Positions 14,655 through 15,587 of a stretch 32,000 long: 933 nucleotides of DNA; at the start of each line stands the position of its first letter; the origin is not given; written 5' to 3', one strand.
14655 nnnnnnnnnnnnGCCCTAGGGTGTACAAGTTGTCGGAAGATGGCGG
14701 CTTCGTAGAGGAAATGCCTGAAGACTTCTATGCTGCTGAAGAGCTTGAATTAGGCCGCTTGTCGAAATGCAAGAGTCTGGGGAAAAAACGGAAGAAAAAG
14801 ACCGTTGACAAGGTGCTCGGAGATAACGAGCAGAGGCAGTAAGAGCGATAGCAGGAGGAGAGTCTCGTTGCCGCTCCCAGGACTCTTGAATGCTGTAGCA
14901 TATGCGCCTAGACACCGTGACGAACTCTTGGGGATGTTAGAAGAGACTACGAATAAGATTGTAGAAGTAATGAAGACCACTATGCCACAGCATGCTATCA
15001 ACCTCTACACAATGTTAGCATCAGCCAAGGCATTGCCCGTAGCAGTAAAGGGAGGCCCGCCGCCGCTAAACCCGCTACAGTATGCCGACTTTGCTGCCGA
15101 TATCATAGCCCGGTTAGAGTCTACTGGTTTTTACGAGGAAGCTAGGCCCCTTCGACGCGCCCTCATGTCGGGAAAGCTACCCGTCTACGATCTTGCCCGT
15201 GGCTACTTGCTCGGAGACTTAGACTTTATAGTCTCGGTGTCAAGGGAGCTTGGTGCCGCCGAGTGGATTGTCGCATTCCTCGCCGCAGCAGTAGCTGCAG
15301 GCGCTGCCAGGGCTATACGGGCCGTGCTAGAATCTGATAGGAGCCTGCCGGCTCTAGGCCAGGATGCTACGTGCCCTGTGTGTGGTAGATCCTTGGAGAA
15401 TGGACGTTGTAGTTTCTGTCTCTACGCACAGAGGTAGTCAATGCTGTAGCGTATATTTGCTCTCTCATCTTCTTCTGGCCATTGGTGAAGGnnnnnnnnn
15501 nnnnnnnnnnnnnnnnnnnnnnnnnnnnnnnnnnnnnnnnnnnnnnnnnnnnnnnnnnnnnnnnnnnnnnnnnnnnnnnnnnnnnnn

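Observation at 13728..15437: Canonical FdhE followed by a second, shorter CPVCG zinc-ribbon protein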

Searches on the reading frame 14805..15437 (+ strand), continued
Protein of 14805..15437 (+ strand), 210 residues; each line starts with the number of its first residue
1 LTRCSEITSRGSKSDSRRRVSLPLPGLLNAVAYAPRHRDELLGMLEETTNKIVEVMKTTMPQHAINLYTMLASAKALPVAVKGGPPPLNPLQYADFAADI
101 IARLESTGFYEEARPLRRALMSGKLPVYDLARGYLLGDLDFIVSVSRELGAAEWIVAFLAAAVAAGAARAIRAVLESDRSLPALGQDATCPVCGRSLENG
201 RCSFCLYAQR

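Call 79: find_encoding_contigs(protein=P0049, flank=7000, max_places=2)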
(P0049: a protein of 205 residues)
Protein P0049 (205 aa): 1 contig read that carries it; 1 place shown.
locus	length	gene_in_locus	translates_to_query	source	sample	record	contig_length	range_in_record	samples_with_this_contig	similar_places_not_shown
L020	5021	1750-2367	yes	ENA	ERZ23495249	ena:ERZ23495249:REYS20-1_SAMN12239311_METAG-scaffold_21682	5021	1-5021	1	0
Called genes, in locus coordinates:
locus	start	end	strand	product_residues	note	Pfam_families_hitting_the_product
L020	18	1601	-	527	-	PF02386:TrkH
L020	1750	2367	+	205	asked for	PF01954:AF2212-like (weak)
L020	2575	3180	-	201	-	-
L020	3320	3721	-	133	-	PF00708:Acylphosphatase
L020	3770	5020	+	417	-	?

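Call 89: find_encoding_contigs(protein=P0054, flank=7000, max_places=3)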
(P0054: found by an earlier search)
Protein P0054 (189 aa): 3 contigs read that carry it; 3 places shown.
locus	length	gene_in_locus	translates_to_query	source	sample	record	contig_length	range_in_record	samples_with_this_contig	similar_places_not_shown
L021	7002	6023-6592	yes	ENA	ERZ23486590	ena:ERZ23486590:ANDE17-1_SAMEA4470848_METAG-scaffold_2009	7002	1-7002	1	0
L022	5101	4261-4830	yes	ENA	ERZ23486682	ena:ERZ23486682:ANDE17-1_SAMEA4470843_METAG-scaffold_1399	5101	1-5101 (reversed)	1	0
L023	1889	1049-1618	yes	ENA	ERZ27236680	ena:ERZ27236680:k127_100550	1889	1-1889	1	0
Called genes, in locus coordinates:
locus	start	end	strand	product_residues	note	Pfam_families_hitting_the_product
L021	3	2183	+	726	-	?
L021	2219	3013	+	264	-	PF12797:Fer4_2 (weak), PF13187:Fer4_9 (weak), PF13247:Fer4_11, PF12838:Fer4_7, PF13237:Fer4_10 (weak), PF14697:Fer4_21, PF12797:Fer4_2 (weak), PF12837:Fer4_6 (weak), +7 more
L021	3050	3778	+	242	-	PF01292:Ni_hydr_CYTB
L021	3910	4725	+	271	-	PF02634:FdhD-NarQ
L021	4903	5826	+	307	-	PF24859:FdhE_central (weak)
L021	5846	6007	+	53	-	-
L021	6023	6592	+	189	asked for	-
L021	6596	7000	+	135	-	?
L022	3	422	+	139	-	?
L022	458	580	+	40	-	PF12797:Fer4_2 (weak), PF12837:Fer4_6 (weak)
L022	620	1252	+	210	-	PF13237:Fer4_10 (weak), PF13247:Fer4_11, PF12838:Fer4_7, PF14697:Fer4_21, PF00037:Fer4 (weak), PF12797:Fer4_2 (weak), PF12837:Fer4_6 (weak), PF13237:Fer4_10 (weak), +4 more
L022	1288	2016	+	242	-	PF01292:Ni_hydr_CYTB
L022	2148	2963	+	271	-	PF02634:FdhD-NarQ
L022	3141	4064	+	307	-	PF24859:FdhE_central (weak)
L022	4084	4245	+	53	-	-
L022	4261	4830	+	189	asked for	-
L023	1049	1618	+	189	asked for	-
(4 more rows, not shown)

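Call 93: search_solved_structures(query=A6, max_evalue=10)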
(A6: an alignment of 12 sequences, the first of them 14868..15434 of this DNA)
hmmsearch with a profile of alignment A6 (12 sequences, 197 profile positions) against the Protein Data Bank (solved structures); distinct sequences matched with E-value up to 10: 14.
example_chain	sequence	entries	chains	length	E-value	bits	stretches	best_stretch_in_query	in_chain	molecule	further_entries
9b7j_P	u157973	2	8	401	0.054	16.6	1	19-63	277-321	Dynactin subunit 2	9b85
30dr_M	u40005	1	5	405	0.063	16.4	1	19-63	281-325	Dynactin subunit 2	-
6znl_M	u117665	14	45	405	0.063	16.4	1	19-63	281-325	Dynactin subunit 2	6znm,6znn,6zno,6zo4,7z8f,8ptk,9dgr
7z8m_M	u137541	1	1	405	0.064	16.4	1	19-63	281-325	Dynactin subunit 2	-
5m5j_A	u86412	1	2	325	0.41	13.7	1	66-136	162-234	Thioredoxin reductase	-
1l8d_A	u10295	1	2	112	0.88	12.7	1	169-188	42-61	DNA double-strand break repair rad50 ATPase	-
6zff_A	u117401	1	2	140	1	12.4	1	169-188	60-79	DNA double-strand break repair Rad50 ATPase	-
2k5c_A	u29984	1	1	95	1.7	11.7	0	173-185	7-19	uncharacterized protein PF0385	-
2ey4_E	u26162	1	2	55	2.4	11.2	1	175-195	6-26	Ribosome biogenesis protein Nop10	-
2hvy_C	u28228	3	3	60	2.7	11.1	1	175-195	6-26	Ribosome biogenesis protein Nop10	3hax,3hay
3lwo_B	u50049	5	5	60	2.9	11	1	175-195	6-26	Ribosome biogenesis protein Nop10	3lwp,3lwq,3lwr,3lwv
2rfk_B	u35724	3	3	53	3.3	10.8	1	176-195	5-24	Ribosome biogenesis protein Nop10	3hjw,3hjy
3mqk_B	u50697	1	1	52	3.4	10.7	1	176-195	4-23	Ribosome biogenesis protein Nop10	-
5k2m_E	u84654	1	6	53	4.3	10.4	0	176-188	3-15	Probable lysine biosynthesis protein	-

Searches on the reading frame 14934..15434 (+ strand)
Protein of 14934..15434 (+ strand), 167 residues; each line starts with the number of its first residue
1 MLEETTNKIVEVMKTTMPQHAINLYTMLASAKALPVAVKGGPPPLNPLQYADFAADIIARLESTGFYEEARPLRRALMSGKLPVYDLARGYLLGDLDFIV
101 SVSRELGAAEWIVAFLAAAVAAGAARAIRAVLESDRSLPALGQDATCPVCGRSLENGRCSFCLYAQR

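Call 6: find_homologous_proteins(query=window:14934-15434:+, max_evalue=0.01)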
Query window:14934-15434:+ (167 aa): 8 proteins with E <= 0.01 among 1627 candidates.
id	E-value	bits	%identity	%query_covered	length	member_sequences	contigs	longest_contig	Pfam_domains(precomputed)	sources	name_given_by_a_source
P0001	2.8e-95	334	94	100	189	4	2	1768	-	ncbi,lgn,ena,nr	ncbi:MAG TPA: hypothetical protein EYP33_00230 [Pyrodictium sp.]|nr:hypothetical protein [Pyrodictiu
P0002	2.1e-84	299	82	99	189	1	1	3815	-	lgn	-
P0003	1.3e-74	267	74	100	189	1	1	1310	-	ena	-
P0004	2.6e-69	250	69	100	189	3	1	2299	-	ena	-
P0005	1.4e-66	241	68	100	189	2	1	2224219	-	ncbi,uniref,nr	ncbi:hypothetical protein [Pyrodictium abyssi]|uniref:Uncharacterized protein n=1 Tax=Pyrodictium ab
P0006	2.6e-64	234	65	100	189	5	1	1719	-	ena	-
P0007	5.0e-54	200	58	99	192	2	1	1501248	-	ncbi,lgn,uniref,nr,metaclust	ncbi:hypothetical protein CF15_04420 [Pyrodictium occultum]|uniref:Uncharacterized protein n=1 Tax=P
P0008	7.4e-30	122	73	50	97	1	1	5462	-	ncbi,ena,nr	ncbi:MAG TPA: hypothetical protein EYP33_07730 [Pyrodictium sp.]|nr:hypothetical protein [Pyrodictiu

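Call 9: find_encoding_contigs(protein=P0005, flank=10000, max_places=3)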
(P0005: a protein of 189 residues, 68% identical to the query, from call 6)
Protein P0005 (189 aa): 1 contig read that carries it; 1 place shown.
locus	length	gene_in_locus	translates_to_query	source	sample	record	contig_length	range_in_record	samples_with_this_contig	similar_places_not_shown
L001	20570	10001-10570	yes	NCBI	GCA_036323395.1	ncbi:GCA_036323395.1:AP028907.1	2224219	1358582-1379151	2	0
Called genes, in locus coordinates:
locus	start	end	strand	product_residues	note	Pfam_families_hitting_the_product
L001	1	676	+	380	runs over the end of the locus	PF12840:HTH_20 (weak)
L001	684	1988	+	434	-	PF13641:Glyco_tranf_2_3, PF00535:Glycos_transf_2, PF13632:Glyco_trans_2_3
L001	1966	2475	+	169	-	PF09721:Exosortase_EpsH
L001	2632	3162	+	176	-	-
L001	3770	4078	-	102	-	PF05942:PaREP1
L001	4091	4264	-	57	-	-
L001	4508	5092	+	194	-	PF07788:PDDEXK_10 (weak)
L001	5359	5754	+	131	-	-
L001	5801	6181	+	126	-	-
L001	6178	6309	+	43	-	-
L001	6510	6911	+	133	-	PF01982:CTP-dep_RFKase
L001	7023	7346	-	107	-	PF01909:NTP_transf_2, PF18765:Polbeta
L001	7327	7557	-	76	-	PF05168:HEPN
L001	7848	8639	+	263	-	PF12804:NTP_transf_3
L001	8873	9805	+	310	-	PF24859:FdhE_central (weak)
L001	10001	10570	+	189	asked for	-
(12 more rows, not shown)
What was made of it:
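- P. abyssi keeps the cassette although fdnGHI-fdhD is deleted at that locus (call 9).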

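Call 10: find_encoding_contigs(protein=P0007, flank=10000, max_places=3)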
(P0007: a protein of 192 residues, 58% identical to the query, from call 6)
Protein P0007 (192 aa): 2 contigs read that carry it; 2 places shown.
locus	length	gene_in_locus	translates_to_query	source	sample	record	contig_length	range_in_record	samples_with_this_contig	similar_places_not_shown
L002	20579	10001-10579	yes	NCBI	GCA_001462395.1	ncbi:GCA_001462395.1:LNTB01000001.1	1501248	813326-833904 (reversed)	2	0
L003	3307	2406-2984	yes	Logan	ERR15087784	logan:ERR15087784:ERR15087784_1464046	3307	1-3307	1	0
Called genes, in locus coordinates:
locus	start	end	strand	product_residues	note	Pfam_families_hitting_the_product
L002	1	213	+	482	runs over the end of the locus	PF12802:MarR_2 (faint), PF13412:HTH_24 (faint), PF12840:HTH_20 (faint), PF25212:HVO_A0114 (faint), PF17782:WHD_DprA (weak), PF19187:HTH_PafC (faint)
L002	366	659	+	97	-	-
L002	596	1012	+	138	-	-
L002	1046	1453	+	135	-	PF01982:CTP-dep_RFKase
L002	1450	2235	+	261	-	PF12804:NTP_transf_3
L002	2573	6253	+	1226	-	PF04879:Molybdop_Fe4S4, PF00384:Molybdopterin, PF01568:Molydop_binding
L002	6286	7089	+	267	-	PF12797:Fer4_2 (weak), PF12838:Fer4_7 (weak), PF13187:Fer4_9 (weak), PF12838:Fer4_7, PF13237:Fer4_10 (weak), PF13247:Fer4_11, PF14697:Fer4_21, PF12797:Fer4_2 (weak), +8 more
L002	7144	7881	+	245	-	PF01292:Ni_hydr_CYTB, PF14358:DUF4405 (faint)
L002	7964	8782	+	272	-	PF02634:FdhD-NarQ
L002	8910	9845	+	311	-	PF24859:FdhE_central (weak)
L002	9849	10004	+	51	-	-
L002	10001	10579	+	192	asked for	-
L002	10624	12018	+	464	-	PF00890:FAD_binding_2 (faint), PF01134:GIDA (faint), PF01262:AlaDh_PNT_C (faint), PF01266:DAO (faint), PF07992:Pyr_redox_2, PF13738:Pyr_redox_3, PF00070:Pyr_redox, PF02852:Pyr_redox_dim, +3 more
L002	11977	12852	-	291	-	PF01569:PAP2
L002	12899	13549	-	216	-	PF00441:Acyl-CoA_dh_1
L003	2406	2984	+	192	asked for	-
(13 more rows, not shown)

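Call 90: find_encoding_contigs(protein=P0002, flank=4000, max_places=2)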
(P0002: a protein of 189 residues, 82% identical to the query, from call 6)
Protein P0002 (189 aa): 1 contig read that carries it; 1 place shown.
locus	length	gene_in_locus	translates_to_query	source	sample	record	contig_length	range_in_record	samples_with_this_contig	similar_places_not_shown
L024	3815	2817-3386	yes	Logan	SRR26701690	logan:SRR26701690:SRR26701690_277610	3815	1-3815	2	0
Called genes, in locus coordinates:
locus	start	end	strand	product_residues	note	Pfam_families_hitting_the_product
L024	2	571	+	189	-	?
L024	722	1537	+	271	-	PF02634:FdhD-NarQ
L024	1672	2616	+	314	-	PF24859:FdhE_central (weak)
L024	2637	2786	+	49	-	-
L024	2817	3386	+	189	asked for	-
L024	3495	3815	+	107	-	?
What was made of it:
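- Synteny: the order fdhE, small gene, ORF2 occurs in P. delaneyi, L024, P. abyssi, L021-23 and P. occultum (calls 9, 10, 89, 90).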
